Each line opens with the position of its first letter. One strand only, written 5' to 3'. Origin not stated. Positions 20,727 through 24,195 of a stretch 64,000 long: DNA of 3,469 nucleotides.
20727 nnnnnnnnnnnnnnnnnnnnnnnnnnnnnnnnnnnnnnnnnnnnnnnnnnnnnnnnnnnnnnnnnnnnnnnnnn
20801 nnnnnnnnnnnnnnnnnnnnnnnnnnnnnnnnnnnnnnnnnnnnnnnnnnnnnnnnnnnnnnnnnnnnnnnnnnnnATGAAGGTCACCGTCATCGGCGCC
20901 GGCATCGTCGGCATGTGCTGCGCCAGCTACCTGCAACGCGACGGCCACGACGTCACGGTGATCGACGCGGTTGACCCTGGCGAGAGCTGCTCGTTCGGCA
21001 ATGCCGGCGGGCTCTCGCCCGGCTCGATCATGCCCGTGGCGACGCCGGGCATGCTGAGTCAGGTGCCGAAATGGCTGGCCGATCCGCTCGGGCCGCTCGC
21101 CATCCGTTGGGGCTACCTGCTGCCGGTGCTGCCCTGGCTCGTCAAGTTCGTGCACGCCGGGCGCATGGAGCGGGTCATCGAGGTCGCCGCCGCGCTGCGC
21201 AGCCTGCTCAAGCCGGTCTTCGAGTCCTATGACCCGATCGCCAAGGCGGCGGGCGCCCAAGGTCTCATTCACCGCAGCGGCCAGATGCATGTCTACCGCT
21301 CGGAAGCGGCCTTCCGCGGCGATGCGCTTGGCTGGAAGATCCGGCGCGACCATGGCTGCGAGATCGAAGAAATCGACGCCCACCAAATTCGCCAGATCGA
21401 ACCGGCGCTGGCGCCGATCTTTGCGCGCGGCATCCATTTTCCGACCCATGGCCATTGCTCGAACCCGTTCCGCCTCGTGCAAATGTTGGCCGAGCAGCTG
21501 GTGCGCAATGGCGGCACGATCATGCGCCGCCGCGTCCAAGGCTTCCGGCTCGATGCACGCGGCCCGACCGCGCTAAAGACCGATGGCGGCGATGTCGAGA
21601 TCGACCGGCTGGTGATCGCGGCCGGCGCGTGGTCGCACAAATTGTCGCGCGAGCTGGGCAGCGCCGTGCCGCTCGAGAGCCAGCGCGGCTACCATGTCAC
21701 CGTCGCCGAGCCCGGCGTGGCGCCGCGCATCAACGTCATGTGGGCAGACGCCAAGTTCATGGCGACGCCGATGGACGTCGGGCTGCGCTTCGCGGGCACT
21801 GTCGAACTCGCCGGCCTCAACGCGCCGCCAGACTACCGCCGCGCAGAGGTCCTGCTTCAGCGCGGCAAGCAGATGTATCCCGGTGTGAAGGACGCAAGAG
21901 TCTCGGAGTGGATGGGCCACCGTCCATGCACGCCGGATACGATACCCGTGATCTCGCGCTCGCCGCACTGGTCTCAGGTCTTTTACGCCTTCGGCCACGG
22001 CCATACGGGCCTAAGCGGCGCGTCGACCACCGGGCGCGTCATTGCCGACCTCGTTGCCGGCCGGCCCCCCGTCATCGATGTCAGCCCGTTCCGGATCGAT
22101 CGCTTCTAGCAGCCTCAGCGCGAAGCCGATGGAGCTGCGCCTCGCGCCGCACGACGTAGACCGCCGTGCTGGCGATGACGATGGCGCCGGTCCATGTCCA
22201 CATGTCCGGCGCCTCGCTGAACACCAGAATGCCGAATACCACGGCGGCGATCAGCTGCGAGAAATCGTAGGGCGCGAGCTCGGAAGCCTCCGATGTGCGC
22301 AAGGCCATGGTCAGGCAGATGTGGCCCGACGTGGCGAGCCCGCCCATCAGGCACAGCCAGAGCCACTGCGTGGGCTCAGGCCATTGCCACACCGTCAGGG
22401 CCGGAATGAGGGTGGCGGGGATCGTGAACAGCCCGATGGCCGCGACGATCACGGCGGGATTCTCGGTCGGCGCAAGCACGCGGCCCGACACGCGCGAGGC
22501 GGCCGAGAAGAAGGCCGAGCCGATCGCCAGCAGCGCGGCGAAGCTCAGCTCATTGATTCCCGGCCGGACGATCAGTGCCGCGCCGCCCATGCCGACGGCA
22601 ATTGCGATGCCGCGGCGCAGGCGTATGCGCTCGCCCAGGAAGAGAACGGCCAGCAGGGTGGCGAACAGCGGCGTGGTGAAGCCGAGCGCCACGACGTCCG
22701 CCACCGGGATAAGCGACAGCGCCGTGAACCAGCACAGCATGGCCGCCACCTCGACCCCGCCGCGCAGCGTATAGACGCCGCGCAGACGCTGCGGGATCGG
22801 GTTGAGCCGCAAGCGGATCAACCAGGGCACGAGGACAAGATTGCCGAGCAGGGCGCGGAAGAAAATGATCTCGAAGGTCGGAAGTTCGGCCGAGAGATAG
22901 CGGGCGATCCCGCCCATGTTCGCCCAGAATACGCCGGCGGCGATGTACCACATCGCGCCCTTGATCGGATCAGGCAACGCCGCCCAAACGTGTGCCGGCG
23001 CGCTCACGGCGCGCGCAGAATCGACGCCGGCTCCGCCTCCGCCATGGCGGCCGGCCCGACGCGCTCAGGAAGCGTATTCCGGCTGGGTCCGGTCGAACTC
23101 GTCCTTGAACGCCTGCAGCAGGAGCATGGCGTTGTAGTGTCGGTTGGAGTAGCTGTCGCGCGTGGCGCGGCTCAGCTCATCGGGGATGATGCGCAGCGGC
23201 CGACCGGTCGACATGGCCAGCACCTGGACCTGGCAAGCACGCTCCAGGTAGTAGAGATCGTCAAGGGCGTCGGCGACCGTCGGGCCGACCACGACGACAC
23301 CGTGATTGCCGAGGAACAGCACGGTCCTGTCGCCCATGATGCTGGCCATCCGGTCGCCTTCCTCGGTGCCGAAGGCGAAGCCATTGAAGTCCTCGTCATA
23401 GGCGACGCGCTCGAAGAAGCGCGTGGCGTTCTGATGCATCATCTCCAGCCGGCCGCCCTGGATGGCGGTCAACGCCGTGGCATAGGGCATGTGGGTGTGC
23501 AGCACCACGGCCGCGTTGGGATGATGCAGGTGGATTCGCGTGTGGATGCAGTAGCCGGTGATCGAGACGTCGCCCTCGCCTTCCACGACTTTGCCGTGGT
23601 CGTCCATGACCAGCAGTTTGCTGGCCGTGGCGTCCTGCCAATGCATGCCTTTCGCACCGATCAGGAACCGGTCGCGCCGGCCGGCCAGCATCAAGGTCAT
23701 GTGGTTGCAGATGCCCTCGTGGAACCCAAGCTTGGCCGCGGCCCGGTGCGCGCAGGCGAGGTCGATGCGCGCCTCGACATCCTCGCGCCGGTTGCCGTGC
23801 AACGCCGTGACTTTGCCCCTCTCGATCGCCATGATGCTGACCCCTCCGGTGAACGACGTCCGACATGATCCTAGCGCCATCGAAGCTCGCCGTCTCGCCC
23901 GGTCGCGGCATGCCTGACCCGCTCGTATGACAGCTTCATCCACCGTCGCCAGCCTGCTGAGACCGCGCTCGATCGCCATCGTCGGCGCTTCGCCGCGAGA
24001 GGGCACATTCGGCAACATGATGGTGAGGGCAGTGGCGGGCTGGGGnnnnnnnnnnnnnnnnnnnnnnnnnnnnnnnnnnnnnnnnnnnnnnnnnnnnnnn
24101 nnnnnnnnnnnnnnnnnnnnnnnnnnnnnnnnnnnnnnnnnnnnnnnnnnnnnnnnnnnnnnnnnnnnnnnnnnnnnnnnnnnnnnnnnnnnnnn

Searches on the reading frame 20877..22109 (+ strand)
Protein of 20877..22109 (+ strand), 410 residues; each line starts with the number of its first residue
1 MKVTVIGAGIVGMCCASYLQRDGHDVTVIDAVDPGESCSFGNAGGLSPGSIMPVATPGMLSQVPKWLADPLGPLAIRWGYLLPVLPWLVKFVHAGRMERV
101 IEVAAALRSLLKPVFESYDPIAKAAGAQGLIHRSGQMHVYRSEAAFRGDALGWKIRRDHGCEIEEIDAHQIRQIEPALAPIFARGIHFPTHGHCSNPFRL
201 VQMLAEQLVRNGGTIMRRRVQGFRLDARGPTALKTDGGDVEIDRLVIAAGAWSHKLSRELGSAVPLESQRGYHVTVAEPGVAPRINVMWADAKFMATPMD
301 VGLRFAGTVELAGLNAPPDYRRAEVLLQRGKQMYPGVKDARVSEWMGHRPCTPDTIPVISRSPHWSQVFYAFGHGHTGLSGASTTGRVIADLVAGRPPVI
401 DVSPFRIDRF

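Call 24: search_protein_families(library=ncbifam, proteins=[window:20877-22109:+], max_evalue=1e-10)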
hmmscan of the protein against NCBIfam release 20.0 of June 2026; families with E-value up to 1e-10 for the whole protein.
window:20877-22109:+ (410 aa): 7 families
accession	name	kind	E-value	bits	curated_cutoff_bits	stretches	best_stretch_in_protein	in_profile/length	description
NF001933.0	PRK00711.1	subfamily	3.3e-67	227.4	383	1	1-409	1-415/429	D-amino acid dehydrogenase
NF009074.0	PRK12409.1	equivalog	2.2e-41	142.4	494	1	2-394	3-404/410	D-amino acid dehydrogenase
TIGR02352.1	thiamin_ThiO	equivalog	5.7e-36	124.3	250.8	1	122-395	76-349/351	glycine oxidase ThiO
NF040813.1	pro_dh_Thprot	equivalog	3.8e-19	69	600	1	227-399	197-354/362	D-proline dehydrogenase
NF008425.0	PRK11259.1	equivalog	3e-18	65.9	257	1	115-410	70-375/377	N-methyl-L-tryptophan oxidase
TIGR03197.1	MnmC_Cterm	equivalog_domain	8.7e-13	48.1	174.2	0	2-44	1-44/400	FAD-dependent 5-carboxymethylaminomethyl-2-thiouridine(34) oxidoreductase MnmC1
TIGR01377.1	soxA_mon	subfamily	3.3e-12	45.9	479.65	0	198-270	145-217/381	amino oxidase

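Call 109: search_dna_similar(query=window:20877-22109:+, collection=plasmids, mode=protein, max_rows=40, max_evalue=1e-40)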
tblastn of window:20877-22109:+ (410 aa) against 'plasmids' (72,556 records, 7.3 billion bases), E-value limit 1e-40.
Records with a match: 515; places in all: 577; records where one place covers at least 80% of the query: 510.
Best place of each record, by identity: <60% 515.
By first word of the organism name: Rhizobium 118; Sinorhizobium 108; Ralstonia 27; Paracoccus 22; Leisingera 17; Burkholderia 16; Agrobacterium 15; Sulfitobacter 14; Paraburkholderia 12; Roseomonas 11; and 61 more.
By predicted mobility (MOB-suite, as given by PLSDB): non-mobilizable 298; conjugative 133; mobilizable 84.
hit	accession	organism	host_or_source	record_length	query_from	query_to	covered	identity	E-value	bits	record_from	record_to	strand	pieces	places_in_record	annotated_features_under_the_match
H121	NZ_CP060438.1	Pseudooceanicola algae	whole organism,marine macroalga Fucus ...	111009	1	410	100%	47.4%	6e-120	390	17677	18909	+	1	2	FAD-dependent oxidoreductase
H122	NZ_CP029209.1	Nitratireductor sp. OM-1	-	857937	3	410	100%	47.3%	9e-125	404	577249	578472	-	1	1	FAD-dependent oxidoreductase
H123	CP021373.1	Rhizobium sp. ACO-34A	Agave americana L.,cell ...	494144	2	410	100%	47.1%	3e-123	400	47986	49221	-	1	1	hypothetical protein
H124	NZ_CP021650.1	Acidovorax sp. T1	-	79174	3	410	100%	46.5%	8e-110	361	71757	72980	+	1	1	FAD-binding oxidoreductase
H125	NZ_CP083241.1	Ancylobacter polymorphus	activated sludge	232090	2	410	100%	46.2%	4e-114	374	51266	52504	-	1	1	FAD-dependent oxidoreductase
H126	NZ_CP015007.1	Aminobacter aminovorans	cell culture,soil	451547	3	410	100%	45.9%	2e-114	375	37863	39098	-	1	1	FAD-binding oxidoreductase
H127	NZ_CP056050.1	Agrobacterium vitis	Vitis vinifera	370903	14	410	97%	46.3%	8e-109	358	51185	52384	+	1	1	FAD-dependent oxidoreductase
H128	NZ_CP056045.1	Agrobacterium vitis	Vitis vinifera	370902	14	410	97%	46.3%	8e-109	358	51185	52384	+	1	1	FAD-dependent oxidoreductase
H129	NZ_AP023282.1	Agrobacterium vitis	Vitis vinifera,grapevine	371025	14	410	97%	46.3%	8e-109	358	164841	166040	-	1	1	FAD-dependent oxidoreductase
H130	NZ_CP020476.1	Roseovarius mucosus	Skeletonema marinoi strain RO5AC,Cell ...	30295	3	410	100%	44.9%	3e-115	377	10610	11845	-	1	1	FAD-binding oxidoreductase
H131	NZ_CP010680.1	Phaeobacter gallaeciensis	cell culture,clam larvae aquaculture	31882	3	410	100%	44.9%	3e-115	377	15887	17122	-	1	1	FAD-binding oxidoreductase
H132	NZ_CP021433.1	Yoonia vestfoldensis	Skeletonema marinoi strain RO5AC,Cell ...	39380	3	410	100%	44.9%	3e-115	377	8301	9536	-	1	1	FAD-binding oxidoreductase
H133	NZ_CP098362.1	Paracoccus sp. TOH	cell cuture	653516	2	410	100%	44.4%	5e-105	347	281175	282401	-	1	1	FAD-binding oxidoreductase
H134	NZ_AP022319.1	Burkholderia sp. THE68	Togo hemipterus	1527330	3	410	100%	43.8%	3e-95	319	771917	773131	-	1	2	none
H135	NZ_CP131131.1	Shinella zoogloeoides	isolate,Activated charcoal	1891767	2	410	100%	43.6%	3e-107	354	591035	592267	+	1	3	none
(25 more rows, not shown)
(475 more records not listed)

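Call 110: get_annotated_region(hit=H121, flank=9000)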
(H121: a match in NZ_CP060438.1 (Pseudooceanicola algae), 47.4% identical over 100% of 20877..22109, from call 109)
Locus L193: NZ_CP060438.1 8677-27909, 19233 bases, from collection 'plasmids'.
description: Pseudooceanicola algae strain Lw-13e plasmid p111, complete sequence
organism: Pseudooceanicola algae (NCBI taxid 1537215)
taxonomy: Bacteria; Pseudomonadota; Alphaproteobacteria; Rhodobacterales; Paracoccaceae; Pseudooceanicola; Pseudooceanicola algae
host: -; source: whole organism,marine macroalga Fucus spiralis; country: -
typing (MOB-suite, as given by PLSDB): non-mobilizable
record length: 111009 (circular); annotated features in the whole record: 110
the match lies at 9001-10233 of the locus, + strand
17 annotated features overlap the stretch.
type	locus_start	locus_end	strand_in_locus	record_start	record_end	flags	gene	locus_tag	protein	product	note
CDS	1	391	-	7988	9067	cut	-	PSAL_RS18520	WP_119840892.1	ABC transporter ATP-binding protein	-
CDS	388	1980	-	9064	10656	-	glpD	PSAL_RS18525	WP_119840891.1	glycerol-3-phosphate dehydrogenase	GO:0006072 - glycerol-3-phosphate metabolic process [Evidence IEA]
CDS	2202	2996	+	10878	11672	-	-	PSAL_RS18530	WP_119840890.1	DeoR/GlpR family DNA-binding transcription regulator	-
CDS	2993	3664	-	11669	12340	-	-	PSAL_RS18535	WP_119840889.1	hypothetical protein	-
CDS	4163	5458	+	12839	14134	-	-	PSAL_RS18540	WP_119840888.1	AAA family ATPase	-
CDS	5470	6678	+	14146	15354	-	-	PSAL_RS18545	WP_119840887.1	ParB N-terminal domain-containing protein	-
CDS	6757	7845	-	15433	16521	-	-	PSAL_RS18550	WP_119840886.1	tyrosine-type recombinase/integrase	GO:0015074 - DNA integration [Evidence IEA]; GO:0006310 - DNA recombination [Evidence IEA]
CDS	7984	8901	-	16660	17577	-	-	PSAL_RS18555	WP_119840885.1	LysR family transcriptional regulator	GO:0006355 - regulation of DNA-templated transcription [Evidence IEA]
CDS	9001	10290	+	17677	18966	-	-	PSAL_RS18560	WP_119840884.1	FAD-dependent oxidoreductase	-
CDS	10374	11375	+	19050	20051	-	-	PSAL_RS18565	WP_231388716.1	tripartite tricarboxylate transporter substrate binding protein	-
CDS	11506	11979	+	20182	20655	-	-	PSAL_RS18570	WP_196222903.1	tripartite tricarboxylate transporter TctB family protein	-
CDS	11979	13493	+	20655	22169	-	-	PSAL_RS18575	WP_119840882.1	tripartite tricarboxylate transporter permease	-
CDS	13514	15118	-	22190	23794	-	-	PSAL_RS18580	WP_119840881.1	hydantoinase B/oxoprolinase family protein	-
CDS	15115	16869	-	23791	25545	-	-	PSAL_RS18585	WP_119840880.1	hydantoinase/oxoprolinase family protein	-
CDS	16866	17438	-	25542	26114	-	-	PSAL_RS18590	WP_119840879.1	ureidoglycolate lyase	GO:0000256 - allantoin catabolic process [Evidence IEA]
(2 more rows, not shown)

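Call 111: get_annotated_region(hit=H122, flank=9000)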
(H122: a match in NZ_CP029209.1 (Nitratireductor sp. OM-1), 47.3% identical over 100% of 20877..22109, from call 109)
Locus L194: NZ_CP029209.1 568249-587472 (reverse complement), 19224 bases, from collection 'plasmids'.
description: Nitratireductor sp. OM-1 plasmid pOM-1, complete sequence
organism: Nitratireductor sp. OM-1 (NCBI taxid 1756988)
taxonomy: Bacteria; Pseudomonadota; Alphaproteobacteria; Hyphomicrobiales; Phyllobacteriaceae; Nitratireductor; Nitratireductor sp. OM-1
host: -; source: -; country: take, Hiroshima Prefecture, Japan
typing (MOB-suite, as given by PLSDB): non-mobilizable
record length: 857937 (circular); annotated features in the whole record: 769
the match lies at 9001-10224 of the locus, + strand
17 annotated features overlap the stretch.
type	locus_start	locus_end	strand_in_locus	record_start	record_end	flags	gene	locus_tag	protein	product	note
CDS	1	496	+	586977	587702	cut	-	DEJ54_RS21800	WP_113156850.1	GntR family transcriptional regulator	-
CDS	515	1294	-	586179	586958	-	-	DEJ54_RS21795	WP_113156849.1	IclR family transcriptional regulator C-terminal domain-containing protein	-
CDS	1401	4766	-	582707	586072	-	-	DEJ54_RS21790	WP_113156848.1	hydantoinase B/oxoprolinase family protein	-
CDS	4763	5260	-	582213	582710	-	-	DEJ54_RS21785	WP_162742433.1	ureidoglycolate lyase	GO:0000256 - allantoin catabolic process [Evidence IEA]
CDS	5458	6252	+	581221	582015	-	-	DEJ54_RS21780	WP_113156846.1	creatininase family protein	-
CDS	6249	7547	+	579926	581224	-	-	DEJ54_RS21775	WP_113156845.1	cytosine deaminase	-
CDS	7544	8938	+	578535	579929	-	-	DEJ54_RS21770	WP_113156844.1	FAD-binding oxidoreductase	-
CDS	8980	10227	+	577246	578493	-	-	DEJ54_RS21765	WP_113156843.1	FAD-dependent oxidoreductase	-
CDS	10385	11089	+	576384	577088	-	-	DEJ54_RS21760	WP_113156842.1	ABC transporter ATP-binding protein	-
CDS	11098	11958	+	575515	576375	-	-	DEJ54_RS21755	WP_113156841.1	ABC transporter permease subunit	GO:0055085 - transmembrane transport [Evidence IEA]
CDS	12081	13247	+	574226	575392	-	-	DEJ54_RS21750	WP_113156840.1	hypothetical protein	-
CDS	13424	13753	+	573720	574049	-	-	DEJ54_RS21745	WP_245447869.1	Rid family hydrolase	-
CDS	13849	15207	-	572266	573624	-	-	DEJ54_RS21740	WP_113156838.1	aromatic ring-hydroxylating dioxygenase subunit alpha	-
CDS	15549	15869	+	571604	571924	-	-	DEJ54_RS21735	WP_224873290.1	2Fe-2S iron-sulfur cluster-binding protein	-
CDS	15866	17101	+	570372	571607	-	-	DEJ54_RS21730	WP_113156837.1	FAD-dependent oxidoreductase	-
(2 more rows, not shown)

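Call 112: get_annotated_region(hit=H130, flank=9000)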
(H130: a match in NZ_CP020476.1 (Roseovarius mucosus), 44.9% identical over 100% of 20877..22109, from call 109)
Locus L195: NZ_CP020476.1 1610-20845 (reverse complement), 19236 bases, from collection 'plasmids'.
description: Roseovarius mucosus strain SMR3 plasmid pSMR3-2, complete sequence
organism: Roseovarius mucosus (NCBI taxid 215743)
taxonomy: Bacteria; Pseudomonadota; Alphaproteobacteria; Rhodobacterales; Roseobacteraceae; Roseovarius; Roseovarius mucosus
host: -; source: Skeletonema marinoi strain RO5AC,Cell culture,Top-layer sediments; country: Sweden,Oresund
typing (MOB-suite, as given by PLSDB): conjugative; replicon rep_cluster_784; relaxase MOBQ,MOBQ; mating-pair formation MPF_T
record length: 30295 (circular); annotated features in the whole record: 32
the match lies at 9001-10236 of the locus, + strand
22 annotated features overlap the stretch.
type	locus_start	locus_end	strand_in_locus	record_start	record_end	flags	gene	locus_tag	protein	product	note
CDS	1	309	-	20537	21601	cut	-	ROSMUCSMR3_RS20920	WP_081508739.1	hypothetical protein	-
CDS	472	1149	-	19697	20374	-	-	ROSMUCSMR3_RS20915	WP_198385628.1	hypothetical protein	-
CDS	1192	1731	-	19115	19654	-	-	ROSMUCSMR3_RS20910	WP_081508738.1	recombinase family protein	GO:0006310 - DNA recombination [Evidence IEA]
CDS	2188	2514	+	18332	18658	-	-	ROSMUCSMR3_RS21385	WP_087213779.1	hypothetical protein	-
CDS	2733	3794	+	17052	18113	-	-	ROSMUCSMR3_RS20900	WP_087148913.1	Abi family protein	-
CDS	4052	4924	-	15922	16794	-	-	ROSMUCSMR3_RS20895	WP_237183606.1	LysR substrate-binding domain-containing protein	-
CDS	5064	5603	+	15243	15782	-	-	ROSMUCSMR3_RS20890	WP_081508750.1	TRAP transporter small permease subunit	-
CDS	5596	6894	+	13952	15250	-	-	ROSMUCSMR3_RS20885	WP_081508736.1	TRAP transporter large permease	GO:0008643 - carbohydrate transport [Evidence IEA]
CDS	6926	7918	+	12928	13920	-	dctP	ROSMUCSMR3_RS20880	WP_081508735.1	TRAP transporter substrate-binding protein DctP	GO:0055085 - transmembrane transport [Evidence IEA]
CDS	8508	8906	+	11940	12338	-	-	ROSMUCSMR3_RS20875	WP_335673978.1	RidA family protein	-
CDS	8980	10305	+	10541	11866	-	-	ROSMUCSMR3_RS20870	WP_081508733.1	FAD-binding oxidoreductase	-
CDS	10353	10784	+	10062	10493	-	-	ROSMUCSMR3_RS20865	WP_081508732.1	RidA family protein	-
CDS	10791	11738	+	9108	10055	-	bhcB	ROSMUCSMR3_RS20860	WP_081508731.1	beta-hydroxyaspartate dehydratase BhcB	GO:0046296 - glycolate catabolic process [Evidence IEA]; GO:0009436 - glyoxylate catabolic process [Evidence IEA]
CDS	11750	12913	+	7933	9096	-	bhcC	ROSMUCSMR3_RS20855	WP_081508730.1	3-hydroxy-D-aspartate aldolase BhcC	GO:0046296 - glycolate catabolic process [Evidence IEA]; GO:0009436 - glyoxylate catabolic process [Evidence IEA]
CDS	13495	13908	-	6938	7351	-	-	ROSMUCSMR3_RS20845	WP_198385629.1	helix-turn-helix domain-containing protein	-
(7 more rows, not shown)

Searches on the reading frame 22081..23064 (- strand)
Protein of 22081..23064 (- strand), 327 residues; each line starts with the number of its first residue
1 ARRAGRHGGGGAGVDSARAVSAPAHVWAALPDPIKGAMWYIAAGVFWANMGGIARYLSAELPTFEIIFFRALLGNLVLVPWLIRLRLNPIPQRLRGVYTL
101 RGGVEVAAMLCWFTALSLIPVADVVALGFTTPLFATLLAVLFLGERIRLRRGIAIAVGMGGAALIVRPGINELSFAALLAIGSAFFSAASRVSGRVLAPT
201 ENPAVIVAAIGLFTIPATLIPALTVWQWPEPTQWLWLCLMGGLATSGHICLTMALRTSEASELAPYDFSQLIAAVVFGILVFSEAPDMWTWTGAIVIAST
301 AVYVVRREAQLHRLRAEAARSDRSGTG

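Call 7: search_protein_families(library=pfam, proteins=[window:22081-23064:-])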
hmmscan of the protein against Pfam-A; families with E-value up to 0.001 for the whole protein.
window:22081-23064:- (327 aa): 1 family
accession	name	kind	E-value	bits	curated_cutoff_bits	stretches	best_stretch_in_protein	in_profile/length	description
PF00892.27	EamA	-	6.4e-31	107.9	28.2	2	35-166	2-134/135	EamA-like transporter family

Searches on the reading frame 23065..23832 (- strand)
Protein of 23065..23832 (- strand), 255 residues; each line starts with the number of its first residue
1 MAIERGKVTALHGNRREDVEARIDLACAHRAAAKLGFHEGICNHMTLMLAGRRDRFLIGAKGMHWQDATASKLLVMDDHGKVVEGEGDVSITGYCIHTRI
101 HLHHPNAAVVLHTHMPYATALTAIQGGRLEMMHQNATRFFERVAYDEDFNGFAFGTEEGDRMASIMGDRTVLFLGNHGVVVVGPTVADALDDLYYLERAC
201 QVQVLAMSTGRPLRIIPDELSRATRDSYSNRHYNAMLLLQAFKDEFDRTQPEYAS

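Call 24: search_protein_families(library=ncbifam, proteins=[window:23065-23832:-], max_evalue=1e-10)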
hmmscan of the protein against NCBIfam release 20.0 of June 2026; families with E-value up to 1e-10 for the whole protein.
window:23065-23832:- (255 aa): 9 families
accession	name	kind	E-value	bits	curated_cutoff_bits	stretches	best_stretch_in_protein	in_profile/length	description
NF005068.0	PRK06486.1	equivalog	1.8e-84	283.1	269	1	18-254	24-261/262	aldolase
NF005689.0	PRK07490.1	equivalog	3.8e-70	235.9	260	1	16-254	9-247/248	hypothetical protein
NF005451.0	PRK07044.1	subfamily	8.3e-55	185.6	207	1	15-254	16-255/256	aldolase II superfamily protein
NF004855.0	PRK06208.1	subfamily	2.3e-47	161.6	255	1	17-252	39-271/274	class II aldolase/adducin family protein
NF005484.0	PRK07090.1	equivalog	1.3e-28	100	261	1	18-234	28-240/260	aldolase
NF005186.0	PRK06661.1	equivalog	9.9e-28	97.4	339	1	20-225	5-209/235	hypothetical protein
NF005123.0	PRK06557.1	subfamily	4.5e-16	59.2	251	1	53-231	43-219/223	L-ribulose-5-phosphate 4-epimerase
NF053831.1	RU1PAldHalo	equivalog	1.6e-15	57.1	300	1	52-225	31-201/208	ribulose-1-phosphate aldolase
NF005302.0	PRK06833.1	equivalog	3.8e-12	46.1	264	1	57-221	41-201/214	L-fuculose-phosphate aldolase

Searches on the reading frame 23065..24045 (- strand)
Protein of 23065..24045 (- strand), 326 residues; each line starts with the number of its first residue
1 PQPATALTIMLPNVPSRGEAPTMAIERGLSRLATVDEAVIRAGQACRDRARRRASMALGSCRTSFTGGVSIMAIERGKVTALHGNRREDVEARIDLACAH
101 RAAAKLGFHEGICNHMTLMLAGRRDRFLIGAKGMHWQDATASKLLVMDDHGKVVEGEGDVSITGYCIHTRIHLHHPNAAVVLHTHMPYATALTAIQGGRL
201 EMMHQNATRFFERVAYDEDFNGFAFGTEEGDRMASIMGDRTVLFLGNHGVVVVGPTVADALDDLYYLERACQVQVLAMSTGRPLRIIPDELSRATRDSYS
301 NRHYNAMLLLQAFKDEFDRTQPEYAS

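Call 7: search_protein_families(library=pfam, proteins=[window:23065-24045:-])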
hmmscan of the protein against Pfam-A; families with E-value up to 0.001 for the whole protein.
window:23065-24045:- (326 aa): 1 family
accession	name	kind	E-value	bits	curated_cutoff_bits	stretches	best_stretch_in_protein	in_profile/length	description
PF00596.27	Aldolase_II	-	7e-41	140.6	22.2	1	95-275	2-183/183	Class II Aldolase and Adducin N-terminal domain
